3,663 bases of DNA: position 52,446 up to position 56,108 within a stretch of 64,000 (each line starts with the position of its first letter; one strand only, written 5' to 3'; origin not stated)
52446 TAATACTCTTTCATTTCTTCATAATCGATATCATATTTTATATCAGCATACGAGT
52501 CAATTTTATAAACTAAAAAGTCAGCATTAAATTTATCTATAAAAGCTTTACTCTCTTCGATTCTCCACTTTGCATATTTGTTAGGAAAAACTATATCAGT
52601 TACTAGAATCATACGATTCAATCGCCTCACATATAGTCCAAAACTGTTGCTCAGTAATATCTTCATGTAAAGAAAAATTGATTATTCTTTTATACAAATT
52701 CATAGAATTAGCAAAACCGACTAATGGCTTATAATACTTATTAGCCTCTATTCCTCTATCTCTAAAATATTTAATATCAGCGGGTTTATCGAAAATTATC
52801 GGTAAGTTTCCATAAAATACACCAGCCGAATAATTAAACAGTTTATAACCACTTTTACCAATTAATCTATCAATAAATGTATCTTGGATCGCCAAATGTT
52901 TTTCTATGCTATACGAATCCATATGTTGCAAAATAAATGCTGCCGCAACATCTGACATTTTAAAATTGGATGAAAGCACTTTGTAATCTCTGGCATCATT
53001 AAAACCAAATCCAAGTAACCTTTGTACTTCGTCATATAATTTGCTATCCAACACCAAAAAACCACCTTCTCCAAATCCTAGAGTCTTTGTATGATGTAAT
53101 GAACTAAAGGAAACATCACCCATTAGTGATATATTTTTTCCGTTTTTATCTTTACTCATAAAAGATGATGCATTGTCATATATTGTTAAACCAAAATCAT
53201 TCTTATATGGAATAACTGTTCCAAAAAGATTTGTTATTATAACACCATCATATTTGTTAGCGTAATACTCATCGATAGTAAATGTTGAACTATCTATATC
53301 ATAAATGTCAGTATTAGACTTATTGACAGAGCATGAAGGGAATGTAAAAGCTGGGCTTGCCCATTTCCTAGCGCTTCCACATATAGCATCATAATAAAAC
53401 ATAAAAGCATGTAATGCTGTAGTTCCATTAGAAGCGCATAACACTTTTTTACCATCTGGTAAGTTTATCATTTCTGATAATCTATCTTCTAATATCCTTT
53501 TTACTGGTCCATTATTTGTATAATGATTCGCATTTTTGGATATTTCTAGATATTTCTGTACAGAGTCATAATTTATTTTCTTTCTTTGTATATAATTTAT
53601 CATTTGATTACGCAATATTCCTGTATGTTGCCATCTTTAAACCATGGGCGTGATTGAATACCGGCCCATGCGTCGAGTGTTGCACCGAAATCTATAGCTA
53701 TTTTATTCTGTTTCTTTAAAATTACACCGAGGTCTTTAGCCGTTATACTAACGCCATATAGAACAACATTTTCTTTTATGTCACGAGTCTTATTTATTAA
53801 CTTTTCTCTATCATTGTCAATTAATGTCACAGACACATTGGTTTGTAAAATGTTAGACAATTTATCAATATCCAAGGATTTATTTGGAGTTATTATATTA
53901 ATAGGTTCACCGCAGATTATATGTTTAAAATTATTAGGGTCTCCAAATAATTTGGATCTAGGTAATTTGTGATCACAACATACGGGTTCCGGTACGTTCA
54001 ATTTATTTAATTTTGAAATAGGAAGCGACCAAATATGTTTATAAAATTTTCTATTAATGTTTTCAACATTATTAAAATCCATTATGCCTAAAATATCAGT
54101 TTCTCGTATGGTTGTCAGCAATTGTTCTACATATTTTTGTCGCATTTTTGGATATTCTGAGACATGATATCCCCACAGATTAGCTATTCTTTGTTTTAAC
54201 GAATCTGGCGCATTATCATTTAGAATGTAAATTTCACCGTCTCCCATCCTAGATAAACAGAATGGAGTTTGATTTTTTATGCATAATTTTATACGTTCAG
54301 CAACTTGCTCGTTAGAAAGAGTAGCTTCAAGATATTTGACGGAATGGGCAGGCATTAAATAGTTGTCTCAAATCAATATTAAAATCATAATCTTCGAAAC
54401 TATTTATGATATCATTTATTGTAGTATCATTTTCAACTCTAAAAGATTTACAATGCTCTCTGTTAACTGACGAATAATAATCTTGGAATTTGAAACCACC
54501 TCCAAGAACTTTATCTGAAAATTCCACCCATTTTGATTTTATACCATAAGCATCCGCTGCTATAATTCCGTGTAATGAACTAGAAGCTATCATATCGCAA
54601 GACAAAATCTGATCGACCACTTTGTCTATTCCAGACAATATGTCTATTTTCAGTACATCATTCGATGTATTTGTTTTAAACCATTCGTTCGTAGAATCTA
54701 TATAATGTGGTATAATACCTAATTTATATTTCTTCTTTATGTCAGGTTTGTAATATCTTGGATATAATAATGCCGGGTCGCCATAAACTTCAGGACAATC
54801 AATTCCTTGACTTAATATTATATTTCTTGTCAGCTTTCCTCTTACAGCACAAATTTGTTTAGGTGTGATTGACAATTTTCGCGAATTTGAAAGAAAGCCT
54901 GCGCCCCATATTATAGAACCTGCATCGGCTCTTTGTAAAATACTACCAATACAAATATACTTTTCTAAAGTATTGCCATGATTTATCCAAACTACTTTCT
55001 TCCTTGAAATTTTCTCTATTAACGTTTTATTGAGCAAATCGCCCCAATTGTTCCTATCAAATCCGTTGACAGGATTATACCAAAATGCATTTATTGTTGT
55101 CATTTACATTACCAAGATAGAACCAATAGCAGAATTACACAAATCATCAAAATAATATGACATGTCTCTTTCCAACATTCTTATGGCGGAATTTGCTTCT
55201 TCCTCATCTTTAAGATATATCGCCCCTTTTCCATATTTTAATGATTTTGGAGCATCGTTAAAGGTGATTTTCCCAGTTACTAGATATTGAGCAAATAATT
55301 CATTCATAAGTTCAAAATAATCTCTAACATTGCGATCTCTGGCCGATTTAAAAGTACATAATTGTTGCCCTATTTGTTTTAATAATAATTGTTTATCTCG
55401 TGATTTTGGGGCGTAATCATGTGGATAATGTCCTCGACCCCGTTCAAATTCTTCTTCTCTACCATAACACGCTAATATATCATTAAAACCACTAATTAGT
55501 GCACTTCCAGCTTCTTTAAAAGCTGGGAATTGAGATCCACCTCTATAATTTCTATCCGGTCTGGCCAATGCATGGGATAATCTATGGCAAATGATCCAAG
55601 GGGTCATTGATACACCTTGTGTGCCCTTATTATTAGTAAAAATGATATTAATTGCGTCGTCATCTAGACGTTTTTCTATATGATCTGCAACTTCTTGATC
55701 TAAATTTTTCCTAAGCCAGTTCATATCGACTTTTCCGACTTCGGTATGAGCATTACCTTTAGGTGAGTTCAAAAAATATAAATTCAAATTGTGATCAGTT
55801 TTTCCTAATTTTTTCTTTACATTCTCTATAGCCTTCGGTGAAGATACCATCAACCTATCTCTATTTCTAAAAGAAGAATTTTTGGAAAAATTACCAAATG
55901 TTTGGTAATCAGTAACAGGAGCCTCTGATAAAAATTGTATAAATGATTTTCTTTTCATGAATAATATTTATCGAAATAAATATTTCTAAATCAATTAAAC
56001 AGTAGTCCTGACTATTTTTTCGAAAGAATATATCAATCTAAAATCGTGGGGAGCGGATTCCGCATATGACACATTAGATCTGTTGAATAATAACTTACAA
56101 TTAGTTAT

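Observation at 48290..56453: Eight-kb glycan or modification gene cluster: macro domain, SAM-MTase, ATP-grasp-HAD fusion, glycosyltransferase-like proteins, DegT aminotransferase, pyruvyl transferase and two unknowns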

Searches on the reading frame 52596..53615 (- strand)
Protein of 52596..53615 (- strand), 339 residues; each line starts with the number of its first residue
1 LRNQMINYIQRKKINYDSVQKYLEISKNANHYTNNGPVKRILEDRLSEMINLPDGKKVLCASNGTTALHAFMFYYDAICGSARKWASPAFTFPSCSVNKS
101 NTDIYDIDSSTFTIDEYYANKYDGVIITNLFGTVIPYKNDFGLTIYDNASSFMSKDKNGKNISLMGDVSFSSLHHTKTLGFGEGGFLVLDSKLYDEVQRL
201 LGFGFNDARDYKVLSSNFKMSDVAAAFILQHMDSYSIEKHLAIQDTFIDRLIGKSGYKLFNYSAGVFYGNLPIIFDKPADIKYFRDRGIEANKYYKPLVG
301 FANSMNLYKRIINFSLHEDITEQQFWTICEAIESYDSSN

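Call 3: search_protein_families(library=pfam, proteins=[window:52596-53615:-], max_evalue=0.1)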
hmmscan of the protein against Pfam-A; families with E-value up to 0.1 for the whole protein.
window:52596-53615:- (339 aa): 2 families
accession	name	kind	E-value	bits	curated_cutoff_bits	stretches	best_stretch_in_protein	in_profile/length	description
PF01041.23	DegT_DnrJ_EryC1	-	1.4e-16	61.1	19.8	1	20-234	8-236/360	DegT/DnrJ/EryC1/StrS aminotransferase family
PF22980.2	Myb_DNA-bind_8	-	0.061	13.1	27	0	5-29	11-36/50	Myb-like DNA-binding domain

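Call 4: search_protein_families(library=phrogs, proteins=[window:52596-53615:-], max_evalue=0.01)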
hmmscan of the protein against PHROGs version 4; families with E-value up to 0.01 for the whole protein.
window:52596-53615:- (339 aa): 1 family
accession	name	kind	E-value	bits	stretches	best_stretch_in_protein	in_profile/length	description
phrog_3139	-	other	3e-06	27.4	1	27-226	28-252/387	aminotransferase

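Call 6: search_protein_families(library=ncbifam, proteins=[window:52596-53615:-], max_evalue=0.1)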
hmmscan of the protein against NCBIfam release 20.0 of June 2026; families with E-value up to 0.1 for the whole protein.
window:52596-53615:- (339 aa): 5 families
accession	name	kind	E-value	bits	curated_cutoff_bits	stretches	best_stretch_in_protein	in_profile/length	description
TIGR04427.1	PLP_DesI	equivalog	3.7e-13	49.3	650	1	19-263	34-289/390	dTDP-4-dehydro-6-deoxyglucose aminotransferase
TIGR03588.1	PseC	equivalog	4e-08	32.6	423.5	1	11-233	6-256/380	UDP-4-amino-4,6-dideoxy-N-acetyl-beta-L-altrosamine transaminase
NF008687.0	PRK11706.1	equivalog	2.5e-06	26.5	375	1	144-233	148-247/375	dTDP-4-amino-4,6-dideoxygalactose transaminase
TIGR02379.1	ECA_wecE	subfamily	8e-05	21.6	434.85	1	122-229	128-235/376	dTDP-4-amino-4,6-dideoxy-D-glucose transaminase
TIGR04181.1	NHT_00031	hypoth_equivalog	0.0017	17.3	420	0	143-234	162-257/359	LegC family aminotransferase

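Call 72: search_solved_structures(query=window:52596-53603:-, max_evalue=0.001, show_alignments=1)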
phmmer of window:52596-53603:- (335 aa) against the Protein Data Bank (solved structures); distinct sequences matched with E-value up to 0.001: 15.
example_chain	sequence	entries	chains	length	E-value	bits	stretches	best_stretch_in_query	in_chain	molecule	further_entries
7mfo_A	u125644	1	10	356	3e-39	138.4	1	3-331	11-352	L136 aminotransferase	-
7mfp_A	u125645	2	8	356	1.9e-38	135.8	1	3-331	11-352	L136 aminotransferase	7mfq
3ju7_A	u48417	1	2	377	1e-07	34.8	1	28-243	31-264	Putative PLP-dependent aminotransferase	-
8vr3_A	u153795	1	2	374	4.8e-07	32.6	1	47-223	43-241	DegT/DnrJ/EryC1/StrS aminotransferase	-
8vr5_A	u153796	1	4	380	5.1e-07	32.5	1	47-223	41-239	DegT/DnrJ/EryC1/StrS aminotransferase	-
2po3_A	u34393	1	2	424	2e-06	30.5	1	25-231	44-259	4-dehydrase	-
7b0d_A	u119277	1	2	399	4.5e-06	29.4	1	101-225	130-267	Glutamine--scyllo-inositol transaminase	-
3bn1_A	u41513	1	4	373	1.1e-05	28.1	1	52-243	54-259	Perosamine synthetase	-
3dr7_A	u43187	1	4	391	1.3e-05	28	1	52-243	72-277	Putative perosamine synthetase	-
9bgp_A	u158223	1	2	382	1.9e-05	27.4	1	36-219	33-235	aminotransferase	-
3dr4_A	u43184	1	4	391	8.1e-05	25.3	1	52-243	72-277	Putative perosamine synthetase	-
9bgr_A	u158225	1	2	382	0.00013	24.7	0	36-219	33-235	aminotransferase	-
3nu7_A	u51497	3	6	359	0.00034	23.2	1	32-234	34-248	Aminotransferase WbpE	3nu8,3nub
3nyu_A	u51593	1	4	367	0.00036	23.2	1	32-234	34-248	Aminotransferase WbpE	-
4lc3_A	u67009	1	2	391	0.00058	22.5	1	140-236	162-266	Putative UDP-4-amino-4-deoxy-l-arabinose--oxoglutarate aminotransferase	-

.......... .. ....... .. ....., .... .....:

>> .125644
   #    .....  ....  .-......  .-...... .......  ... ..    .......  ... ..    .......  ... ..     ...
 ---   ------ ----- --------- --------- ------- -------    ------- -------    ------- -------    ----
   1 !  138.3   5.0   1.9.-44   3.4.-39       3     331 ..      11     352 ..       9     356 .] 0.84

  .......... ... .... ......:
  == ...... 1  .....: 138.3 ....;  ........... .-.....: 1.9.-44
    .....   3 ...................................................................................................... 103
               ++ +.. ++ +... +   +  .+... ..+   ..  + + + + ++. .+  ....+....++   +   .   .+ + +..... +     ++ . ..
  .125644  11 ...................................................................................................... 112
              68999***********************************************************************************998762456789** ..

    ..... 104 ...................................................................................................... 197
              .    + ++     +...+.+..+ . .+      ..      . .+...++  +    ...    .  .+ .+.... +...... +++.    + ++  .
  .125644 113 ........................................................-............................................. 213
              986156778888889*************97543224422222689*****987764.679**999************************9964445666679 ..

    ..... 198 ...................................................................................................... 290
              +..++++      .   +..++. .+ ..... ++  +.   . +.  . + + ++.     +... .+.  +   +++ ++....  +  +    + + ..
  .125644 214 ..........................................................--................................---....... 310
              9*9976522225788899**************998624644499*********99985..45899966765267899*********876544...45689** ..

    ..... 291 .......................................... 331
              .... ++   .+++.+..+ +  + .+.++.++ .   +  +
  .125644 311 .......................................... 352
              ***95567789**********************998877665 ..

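Call 100: search_dna_similar(query=window:52596-53603:-, collection=phages, mode=protein, max_evalue=0.00001, max_rows=25)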
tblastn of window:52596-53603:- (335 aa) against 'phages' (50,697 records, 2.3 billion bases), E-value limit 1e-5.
Records with a match: 2; places in all: 2; records where one place covers at least 80% of the query: 2.
Best place of each record, by identity: <60% 2.
By first word of the organism name: uncultured 2.
By host as written in the record: - 2.
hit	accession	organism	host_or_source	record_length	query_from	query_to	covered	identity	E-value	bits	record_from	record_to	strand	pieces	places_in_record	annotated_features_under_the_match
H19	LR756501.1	uncultured phage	metagenomic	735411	2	321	96%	33.4%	2e-47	177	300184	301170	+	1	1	record has no annotation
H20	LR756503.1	uncultured phage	metagenomic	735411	2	321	96%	33.4%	2e-47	177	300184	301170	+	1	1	record has no annotation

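Call 102: get_annotated_region(hit=H19, flank=12000)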
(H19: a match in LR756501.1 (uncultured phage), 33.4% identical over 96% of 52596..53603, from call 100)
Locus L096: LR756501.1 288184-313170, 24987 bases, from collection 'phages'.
description: uncultured phage genome assembly, chromosome: 1.
organism: uncultured phage (NCBI taxid 278008)
taxonomy: Viruses; environmental samples
host: -; source: metagenomic; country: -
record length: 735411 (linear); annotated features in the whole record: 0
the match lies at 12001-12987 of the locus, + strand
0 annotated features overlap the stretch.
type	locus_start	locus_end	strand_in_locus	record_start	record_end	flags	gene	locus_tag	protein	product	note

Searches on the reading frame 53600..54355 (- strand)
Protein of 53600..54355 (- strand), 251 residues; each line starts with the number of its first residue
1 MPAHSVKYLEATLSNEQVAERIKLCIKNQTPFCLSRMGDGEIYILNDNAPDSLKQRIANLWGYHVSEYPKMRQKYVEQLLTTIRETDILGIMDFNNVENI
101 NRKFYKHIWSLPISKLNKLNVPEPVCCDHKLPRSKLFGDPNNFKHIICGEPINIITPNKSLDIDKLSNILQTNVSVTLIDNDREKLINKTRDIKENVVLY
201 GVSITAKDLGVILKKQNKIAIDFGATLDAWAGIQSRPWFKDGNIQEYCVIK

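Call 3: search_protein_families(library=pfam, proteins=[window:53600-54355:-], max_evalue=0.1)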
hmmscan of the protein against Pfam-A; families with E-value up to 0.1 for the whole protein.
window:53600-54355:- (251 aa): 1 family
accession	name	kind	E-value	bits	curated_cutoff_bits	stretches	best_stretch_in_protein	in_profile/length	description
PF22882.2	GT-D-like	-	2.7e-11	43.6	27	1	13-228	1-208/210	GT-D fold-like domain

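Call 4: search_protein_families(library=phrogs, proteins=[window:53600-54355:-], max_evalue=0.01)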
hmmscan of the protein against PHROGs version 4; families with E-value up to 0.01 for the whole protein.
window:53600-54355:- (251 aa): 0 families

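Call 6: search_protein_families(library=ncbifam, proteins=[window:53600-54355:-], max_evalue=0.1)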
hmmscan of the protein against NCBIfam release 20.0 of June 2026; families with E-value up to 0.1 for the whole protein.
window:53600-54355:- (251 aa): 2 families
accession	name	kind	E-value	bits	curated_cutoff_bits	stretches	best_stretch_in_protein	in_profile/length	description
NF040628.1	GT-D_rel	domain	1.4e-07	31.3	75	1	13-228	2-215/223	GT-D fold domain-containing glycosyltransferase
NF003614.0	PRK05257.3-5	equivalog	0.0048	15.4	850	1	188-242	4-59/499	malate:quinone oxidoreductase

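Call 19: search_solved_structures(query=window:53600-54355:-, max_evalue=1)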
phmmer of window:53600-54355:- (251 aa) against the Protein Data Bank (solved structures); distinct sequences matched with E-value up to 1: 0.

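Call 109: search_solved_structures(query=A4, max_evalue=1, show_alignments=1)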
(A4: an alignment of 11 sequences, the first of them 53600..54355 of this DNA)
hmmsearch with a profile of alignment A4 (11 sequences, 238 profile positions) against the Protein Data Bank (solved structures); distinct sequences matched with E-value up to 1: 8.
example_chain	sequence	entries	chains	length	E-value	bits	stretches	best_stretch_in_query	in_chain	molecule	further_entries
2mwg_A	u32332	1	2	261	0.076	15.6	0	59-114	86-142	Blue-light photoreceptor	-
4phr_A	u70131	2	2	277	0.095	15.2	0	28-49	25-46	Putative glycosyltransferase (GalT1)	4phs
4pfx_A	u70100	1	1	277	0.095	15.2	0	28-49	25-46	Putative glycosyltransferase (GalT1)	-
2ht9_A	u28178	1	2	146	0.3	13.6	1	173-217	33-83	Glutaredoxin-2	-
2pr5_A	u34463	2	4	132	0.33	13.5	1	58-110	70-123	Blue-light photoreceptor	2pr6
2fls_A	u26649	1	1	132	0.52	12.8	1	179-217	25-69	Glutaredoxin-2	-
2cq9_A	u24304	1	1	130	0.53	12.8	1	179-217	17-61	GLRX2 protein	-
1kmd_A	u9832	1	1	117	0.86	12.1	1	176-221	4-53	Vacuolar morphogenesis protein VAM7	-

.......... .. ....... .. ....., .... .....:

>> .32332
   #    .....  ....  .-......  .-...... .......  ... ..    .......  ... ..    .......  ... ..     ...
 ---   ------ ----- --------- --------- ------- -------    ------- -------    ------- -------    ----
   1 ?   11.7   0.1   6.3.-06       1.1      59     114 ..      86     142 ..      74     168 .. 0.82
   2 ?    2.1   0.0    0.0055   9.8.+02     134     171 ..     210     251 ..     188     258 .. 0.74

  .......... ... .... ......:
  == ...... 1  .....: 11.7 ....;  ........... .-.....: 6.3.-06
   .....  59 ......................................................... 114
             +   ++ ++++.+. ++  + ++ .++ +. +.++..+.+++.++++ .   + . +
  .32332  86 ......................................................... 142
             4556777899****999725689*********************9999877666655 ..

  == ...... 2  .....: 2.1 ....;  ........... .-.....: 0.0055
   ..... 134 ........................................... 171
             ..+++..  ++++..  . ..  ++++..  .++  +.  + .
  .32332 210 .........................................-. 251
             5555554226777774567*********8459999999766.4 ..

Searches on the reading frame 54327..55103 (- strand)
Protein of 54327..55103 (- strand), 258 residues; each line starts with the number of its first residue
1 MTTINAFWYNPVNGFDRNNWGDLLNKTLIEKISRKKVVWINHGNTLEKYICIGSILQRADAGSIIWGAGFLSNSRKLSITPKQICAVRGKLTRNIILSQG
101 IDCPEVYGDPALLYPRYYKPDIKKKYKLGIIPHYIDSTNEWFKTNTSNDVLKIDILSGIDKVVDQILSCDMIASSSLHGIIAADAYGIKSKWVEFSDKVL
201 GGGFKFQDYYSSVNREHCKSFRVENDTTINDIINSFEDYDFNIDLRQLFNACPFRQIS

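Call 3: search_protein_families(library=pfam, proteins=[window:54327-55103:-], max_evalue=0.1)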
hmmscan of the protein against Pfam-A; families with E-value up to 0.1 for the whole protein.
window:54327-55103:- (258 aa): 1 family
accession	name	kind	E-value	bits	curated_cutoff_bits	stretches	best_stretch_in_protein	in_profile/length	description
PF04230.19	PS_pyruv_trans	-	2.6e-13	50.9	25.3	1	44-189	75-272/280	Polysaccharide pyruvyl transferase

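Call 4: search_protein_families(library=phrogs, proteins=[window:54327-55103:-], max_evalue=0.01)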
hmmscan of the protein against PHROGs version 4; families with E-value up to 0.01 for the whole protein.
window:54327-55103:- (258 aa): 0 families

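Call 6: search_protein_families(library=ncbifam, proteins=[window:54327-55103:-], max_evalue=0.1)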
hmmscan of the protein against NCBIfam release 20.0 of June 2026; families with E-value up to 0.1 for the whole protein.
window:54327-55103:- (258 aa): 0 families

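Call 73: search_solved_structures(query=window:54327-55103:-, max_evalue=0.1)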
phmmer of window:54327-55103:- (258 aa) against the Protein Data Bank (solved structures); distinct sequences matched with E-value up to 0.1: 0.

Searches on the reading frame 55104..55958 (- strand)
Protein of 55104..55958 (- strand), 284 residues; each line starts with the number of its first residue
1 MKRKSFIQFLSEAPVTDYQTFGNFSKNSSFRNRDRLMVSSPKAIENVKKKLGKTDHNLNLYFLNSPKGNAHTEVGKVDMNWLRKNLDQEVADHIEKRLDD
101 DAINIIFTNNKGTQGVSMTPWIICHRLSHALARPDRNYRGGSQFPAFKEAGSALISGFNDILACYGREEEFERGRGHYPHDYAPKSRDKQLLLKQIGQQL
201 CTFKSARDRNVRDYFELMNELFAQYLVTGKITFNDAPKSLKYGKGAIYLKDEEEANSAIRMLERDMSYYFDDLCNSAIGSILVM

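Call 3: search_protein_families(library=pfam, proteins=[window:55104-55958:-], max_evalue=0.1)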
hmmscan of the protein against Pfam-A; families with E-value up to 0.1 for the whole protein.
window:55104-55958:- (284 aa): 0 families

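Call 4: search_protein_families(library=phrogs, proteins=[window:55104-55958:-], max_evalue=0.01)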
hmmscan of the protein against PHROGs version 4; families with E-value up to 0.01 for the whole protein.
window:55104-55958:- (284 aa): 0 families

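Call 6: search_protein_families(library=ncbifam, proteins=[window:55104-55958:-], max_evalue=0.1)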
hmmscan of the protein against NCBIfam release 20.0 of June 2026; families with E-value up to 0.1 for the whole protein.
window:55104-55958:- (284 aa): 0 families

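Call 16: find_related_loci(query=window:55104-55958:-, collection=viral_contigs, flank=10000)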
Query window:55104-55958:- (284 aa) in viral_contigs; peptide patterns used: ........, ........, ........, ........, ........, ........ (x = any residue, [..] = any of these).
1 stretches matched a pattern, but none encodes a relative of the query by tblastn (E <= 1e-3).

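Call 20: search_solved_structures(query=window:55104-55958:-, max_evalue=10)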
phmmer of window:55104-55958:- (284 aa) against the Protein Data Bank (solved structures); distinct sequences matched with E-value up to 10: 0.

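Call 57: find_homologous_proteins(query=window:55104-55958:-, max_evalue=0.001)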
Query window:55104-55958:- (284 aa): 114 proteins with E <= 0.001 among 415 candidates.
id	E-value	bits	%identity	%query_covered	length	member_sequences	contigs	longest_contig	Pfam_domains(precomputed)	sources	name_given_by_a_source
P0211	8.9e-191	650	100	100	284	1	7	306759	-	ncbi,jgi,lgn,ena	-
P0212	1.7e-100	354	55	99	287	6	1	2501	-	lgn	-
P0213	1.2e-99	351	56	99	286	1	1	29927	-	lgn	-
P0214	1.6e-99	351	55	100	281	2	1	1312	-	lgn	-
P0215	1.6e-97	344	56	100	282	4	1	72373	-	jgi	-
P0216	1.8e-84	302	49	98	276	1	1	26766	-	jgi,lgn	jgi:hypothetical protein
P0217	6.2e-79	283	52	87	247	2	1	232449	-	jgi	jgi:hypothetical protein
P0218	2.8e-78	281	47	98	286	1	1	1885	-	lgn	-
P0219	2.4e-75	272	48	100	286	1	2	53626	-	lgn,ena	-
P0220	9.4e-74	266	47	98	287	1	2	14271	-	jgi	-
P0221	2.4e-73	265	46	100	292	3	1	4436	-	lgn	-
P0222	8.2e-73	263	46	98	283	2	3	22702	-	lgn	-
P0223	9.7e-73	263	47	98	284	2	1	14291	-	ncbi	-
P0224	1.3e-72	263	46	99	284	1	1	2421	-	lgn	-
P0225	5.4e-72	261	49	97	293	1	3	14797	-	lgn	-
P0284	1.2e-51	194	45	85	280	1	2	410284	-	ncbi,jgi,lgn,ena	-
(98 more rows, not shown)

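Call 60: find_encoding_contigs(protein=P0284, flank=8000, max_places=1)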
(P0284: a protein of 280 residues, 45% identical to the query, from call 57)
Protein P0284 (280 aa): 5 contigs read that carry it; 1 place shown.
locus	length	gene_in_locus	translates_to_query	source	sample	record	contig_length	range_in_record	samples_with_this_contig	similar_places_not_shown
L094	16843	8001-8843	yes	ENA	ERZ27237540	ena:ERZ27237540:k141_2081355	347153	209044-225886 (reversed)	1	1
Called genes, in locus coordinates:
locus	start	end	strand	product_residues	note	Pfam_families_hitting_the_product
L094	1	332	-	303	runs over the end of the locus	-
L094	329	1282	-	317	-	-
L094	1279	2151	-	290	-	-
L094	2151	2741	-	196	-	PF01391:Collagen (weak)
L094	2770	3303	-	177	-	-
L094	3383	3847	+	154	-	-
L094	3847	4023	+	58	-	-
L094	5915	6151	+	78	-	-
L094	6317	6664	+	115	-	-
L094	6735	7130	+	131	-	-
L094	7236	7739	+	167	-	-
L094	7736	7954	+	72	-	-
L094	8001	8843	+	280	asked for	-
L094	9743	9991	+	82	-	-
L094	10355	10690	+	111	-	-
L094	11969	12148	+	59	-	-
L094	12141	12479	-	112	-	-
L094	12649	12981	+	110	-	-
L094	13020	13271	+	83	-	-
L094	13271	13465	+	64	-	-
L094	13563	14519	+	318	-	-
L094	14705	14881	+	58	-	-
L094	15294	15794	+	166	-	-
